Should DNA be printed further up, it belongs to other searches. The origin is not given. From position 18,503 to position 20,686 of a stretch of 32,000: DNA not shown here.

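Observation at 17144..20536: Divergent module: membrane-tethered ECF sigma/beta-propeller fusion plus a secreted, internally duplicated ORFan with an ECF-like promoter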

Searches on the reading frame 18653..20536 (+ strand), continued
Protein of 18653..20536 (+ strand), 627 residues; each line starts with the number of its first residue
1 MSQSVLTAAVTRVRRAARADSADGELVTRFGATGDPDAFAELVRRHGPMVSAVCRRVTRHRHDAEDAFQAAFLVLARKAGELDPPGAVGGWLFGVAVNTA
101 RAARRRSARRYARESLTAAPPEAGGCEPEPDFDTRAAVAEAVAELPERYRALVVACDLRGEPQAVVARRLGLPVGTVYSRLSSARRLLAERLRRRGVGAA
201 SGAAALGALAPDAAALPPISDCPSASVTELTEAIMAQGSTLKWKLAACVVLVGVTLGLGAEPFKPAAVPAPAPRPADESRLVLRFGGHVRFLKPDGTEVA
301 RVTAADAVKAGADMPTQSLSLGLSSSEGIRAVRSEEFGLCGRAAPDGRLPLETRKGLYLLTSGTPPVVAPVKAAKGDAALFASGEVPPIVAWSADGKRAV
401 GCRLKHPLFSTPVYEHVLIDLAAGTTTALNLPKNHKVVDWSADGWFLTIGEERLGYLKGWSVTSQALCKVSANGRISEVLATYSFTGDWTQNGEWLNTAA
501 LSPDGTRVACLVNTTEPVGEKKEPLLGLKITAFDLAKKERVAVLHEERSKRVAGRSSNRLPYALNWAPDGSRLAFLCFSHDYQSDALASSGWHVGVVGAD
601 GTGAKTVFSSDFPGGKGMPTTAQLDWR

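Call 77: find_encoding_contigs(protein=P0065, flank=6000, max_places=2)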
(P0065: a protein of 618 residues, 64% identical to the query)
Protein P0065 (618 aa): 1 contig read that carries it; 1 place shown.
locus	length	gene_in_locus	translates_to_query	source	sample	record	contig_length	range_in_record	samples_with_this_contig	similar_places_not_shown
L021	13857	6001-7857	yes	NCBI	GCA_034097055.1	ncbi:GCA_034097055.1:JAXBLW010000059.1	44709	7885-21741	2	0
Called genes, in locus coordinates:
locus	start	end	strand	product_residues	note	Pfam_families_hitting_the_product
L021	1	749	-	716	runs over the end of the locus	PF26549:Tricorn_N, PF07676:PD40, PF26550:Tricorn_2nd (weak), PF00326:Peptidase_S9, PF01738:DLH (faint)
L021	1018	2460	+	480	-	PF12679:ABC2_membrane_2, PF12698:ABC2_membrane_3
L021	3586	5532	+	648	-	-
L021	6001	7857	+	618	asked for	PF04542:Sigma70_r2, PF08281:Sigma70_r4_2, PF04545:Sigma70_r4 (faint), PF07676:PD40 (faint)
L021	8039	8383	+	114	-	PF02656:DUF202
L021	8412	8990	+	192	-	PF13302:Acetyltransf_3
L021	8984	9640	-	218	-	PF03938:OmpH (weak)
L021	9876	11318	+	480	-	PF07690:MFS_1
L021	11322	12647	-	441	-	PF00069:Pkinase, PF07714:PK_Tyr_Ser-Thr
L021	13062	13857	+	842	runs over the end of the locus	PF02368:Big_2 (weak), PF07583:PSCyt2, PF07587:PSD1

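Call 102: find_encoding_contigs(protein=P0069, flank=6000, max_places=2)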
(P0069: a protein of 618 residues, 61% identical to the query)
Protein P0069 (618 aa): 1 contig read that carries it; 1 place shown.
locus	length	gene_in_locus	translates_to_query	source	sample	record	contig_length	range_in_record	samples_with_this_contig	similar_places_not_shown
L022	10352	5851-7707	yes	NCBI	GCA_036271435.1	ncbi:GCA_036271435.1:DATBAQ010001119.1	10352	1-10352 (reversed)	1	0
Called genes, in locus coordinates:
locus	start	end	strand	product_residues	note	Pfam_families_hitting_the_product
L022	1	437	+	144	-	?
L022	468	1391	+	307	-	PF01261:AP_endonuc_2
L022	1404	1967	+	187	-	PF24838:8xMP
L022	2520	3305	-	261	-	PF01048:PNP_UDP_1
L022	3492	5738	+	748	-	PF13598:DUF4139 (weak)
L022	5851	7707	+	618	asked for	PF04542:Sigma70_r2, PF08281:Sigma70_r4_2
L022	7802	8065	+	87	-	-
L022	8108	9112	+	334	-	PF25819:Nal1_C (weak)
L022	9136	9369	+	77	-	-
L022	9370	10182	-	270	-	PF07719:TPR_2 (faint), PF10516:SHNi-TPR (faint), PF13424:TPR_12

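Call 103: find_encoding_contigs(protein=P0064, flank=6000, max_places=2)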
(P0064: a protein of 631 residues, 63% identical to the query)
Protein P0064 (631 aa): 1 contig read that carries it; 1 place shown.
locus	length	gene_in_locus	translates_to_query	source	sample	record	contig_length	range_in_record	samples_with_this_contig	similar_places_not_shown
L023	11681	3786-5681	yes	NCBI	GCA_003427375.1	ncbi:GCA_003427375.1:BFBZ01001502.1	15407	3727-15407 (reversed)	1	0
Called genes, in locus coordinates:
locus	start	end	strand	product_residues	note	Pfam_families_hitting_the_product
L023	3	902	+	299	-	?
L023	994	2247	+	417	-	PF04055:Radical_SAM, PF06969:HemN_C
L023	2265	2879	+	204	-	PF14519:Macro_2, PF01661:Macro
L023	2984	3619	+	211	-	PF00730:HhH-GPD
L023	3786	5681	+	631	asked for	PF04542:Sigma70_r2, PF08281:Sigma70_r4_2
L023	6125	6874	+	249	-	PF12975:DUF3859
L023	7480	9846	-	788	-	PF17764:PriA_3primeBD, PF00270:DEAD, PF04851:ResIII, PF18319:Zn_ribbon_PriA, PF00271:Helicase_C, PF18074:PriA_C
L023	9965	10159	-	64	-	-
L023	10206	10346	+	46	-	-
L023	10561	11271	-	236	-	PF01844:HNH, PF14279:HNH_5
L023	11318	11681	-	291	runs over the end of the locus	-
